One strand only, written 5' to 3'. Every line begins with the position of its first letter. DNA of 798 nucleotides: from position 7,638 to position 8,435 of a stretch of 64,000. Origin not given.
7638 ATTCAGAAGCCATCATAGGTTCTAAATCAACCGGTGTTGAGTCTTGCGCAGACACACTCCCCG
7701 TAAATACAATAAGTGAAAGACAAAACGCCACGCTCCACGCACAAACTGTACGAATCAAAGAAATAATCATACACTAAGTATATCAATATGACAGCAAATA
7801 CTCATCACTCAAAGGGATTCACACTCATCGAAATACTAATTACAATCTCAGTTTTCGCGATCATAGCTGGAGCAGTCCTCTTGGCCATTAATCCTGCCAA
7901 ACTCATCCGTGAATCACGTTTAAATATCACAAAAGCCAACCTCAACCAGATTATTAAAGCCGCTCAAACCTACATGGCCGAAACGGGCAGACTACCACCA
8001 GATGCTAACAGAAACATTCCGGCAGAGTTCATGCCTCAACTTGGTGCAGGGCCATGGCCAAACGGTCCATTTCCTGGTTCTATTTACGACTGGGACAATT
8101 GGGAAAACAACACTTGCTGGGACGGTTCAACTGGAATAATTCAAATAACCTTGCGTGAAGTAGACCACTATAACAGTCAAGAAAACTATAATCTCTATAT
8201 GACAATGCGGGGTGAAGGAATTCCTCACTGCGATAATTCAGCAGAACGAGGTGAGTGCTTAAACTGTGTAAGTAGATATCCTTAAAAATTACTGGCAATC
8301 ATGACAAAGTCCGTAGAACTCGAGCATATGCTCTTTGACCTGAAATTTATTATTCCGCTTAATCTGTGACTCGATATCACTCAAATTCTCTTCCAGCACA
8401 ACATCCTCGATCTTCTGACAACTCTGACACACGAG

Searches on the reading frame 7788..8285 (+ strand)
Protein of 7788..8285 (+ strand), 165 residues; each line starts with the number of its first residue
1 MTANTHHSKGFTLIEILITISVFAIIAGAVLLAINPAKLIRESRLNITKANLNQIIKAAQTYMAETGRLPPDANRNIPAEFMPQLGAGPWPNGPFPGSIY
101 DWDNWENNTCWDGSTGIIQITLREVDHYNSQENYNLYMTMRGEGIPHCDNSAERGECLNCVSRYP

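Call 38: search_protein_families(library=pfam, proteins=[window:7788-8285:+], max_evalue=0.0001)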
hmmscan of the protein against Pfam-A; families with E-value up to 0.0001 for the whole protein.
window:7788-8285:+ (165 aa): 1 family
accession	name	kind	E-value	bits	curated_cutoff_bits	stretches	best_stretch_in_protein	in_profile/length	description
PF07963.17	N_methyl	-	3.8e-08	33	21.2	1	7-31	3-27/27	Prokaryotic N-terminal methylation motif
